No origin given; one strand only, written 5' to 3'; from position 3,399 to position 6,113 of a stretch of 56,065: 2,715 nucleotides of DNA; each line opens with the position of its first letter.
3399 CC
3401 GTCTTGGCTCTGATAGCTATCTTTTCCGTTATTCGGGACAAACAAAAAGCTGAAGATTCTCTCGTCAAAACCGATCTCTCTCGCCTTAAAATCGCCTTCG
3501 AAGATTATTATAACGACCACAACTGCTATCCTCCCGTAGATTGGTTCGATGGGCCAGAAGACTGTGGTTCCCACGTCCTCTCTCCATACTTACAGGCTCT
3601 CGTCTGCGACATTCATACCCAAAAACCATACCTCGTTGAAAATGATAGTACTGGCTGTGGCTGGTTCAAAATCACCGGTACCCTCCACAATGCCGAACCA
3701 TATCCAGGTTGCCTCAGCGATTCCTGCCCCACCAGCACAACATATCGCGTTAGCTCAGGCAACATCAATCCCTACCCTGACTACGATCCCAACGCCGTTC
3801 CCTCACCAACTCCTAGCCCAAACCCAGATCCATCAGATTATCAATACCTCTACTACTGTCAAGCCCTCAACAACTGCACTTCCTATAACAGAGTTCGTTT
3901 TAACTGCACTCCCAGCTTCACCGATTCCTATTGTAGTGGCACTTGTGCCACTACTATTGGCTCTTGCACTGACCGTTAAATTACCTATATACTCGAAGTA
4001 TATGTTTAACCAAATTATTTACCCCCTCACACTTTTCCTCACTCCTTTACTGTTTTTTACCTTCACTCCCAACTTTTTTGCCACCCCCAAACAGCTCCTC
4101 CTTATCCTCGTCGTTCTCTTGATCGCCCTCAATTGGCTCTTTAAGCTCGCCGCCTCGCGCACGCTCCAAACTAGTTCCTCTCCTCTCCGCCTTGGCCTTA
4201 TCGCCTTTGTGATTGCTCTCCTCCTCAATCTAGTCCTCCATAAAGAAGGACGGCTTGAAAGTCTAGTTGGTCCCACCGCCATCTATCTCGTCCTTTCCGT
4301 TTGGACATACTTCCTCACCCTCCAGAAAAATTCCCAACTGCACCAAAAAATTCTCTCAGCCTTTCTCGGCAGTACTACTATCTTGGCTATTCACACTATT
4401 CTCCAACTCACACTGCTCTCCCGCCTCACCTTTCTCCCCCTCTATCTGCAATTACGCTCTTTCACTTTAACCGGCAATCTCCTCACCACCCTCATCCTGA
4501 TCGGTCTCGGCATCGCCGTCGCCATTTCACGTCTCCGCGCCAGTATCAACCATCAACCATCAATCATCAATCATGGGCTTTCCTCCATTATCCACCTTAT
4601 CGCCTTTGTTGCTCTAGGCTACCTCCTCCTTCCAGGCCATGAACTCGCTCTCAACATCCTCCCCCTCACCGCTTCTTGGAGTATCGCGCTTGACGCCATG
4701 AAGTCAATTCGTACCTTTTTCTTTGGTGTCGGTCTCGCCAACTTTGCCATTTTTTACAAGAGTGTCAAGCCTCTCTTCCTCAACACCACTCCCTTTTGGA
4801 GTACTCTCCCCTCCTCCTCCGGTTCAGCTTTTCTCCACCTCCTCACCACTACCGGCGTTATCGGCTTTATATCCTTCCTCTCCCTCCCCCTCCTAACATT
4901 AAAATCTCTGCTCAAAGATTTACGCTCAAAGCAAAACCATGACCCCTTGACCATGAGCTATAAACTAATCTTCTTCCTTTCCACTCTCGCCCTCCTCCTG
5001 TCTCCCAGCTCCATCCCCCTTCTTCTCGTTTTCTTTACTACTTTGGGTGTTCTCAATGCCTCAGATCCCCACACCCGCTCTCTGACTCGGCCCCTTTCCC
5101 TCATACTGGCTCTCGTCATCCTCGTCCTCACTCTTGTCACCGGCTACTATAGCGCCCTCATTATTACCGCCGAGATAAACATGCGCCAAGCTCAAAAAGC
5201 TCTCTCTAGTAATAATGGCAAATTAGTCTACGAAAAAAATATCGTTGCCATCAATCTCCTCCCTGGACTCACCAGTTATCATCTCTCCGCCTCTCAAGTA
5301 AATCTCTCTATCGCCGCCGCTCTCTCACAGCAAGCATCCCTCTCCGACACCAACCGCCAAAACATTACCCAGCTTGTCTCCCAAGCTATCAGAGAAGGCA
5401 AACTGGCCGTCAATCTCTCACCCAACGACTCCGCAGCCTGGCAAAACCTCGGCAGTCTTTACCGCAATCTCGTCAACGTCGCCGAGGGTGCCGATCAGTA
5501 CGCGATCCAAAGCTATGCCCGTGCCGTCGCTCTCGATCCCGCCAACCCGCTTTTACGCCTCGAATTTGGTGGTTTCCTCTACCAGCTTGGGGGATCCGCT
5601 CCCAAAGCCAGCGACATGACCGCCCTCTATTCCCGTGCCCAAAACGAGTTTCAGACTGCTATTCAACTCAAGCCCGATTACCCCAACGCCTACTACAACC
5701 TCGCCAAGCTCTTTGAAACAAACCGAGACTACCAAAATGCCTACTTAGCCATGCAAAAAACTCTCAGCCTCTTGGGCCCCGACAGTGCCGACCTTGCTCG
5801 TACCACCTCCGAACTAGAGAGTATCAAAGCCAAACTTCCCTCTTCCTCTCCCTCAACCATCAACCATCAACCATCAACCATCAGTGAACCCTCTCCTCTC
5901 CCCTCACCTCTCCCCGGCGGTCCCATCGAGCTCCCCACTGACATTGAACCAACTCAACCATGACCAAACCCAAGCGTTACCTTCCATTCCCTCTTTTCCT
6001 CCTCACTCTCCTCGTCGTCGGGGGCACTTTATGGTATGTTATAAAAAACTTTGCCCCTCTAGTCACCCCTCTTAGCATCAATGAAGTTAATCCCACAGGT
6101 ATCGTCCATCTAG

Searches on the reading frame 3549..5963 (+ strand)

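Call 69: search_protein_families(library=pfam, proteins=[window:3549-5963:+], max_evalue=0.00001)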
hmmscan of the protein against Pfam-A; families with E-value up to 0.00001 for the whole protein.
window:3549-5963:+ (804 aa): 3 families
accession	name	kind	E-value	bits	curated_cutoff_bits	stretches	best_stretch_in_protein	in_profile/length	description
PF13414.12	TPR_11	-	3.1e-12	46.4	26.8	1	694-723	10-39/42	TPR repeat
PF13431.12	TPR_17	-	3.2e-08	33.7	24.4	0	701-731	2-32/34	Tetratricopeptide repeat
PF23914.1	TPR_CcmH_CycH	-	6.8e-06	26.4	42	0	621-747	43-156/158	Cytochrome c-type biogenesis protein H TPR domain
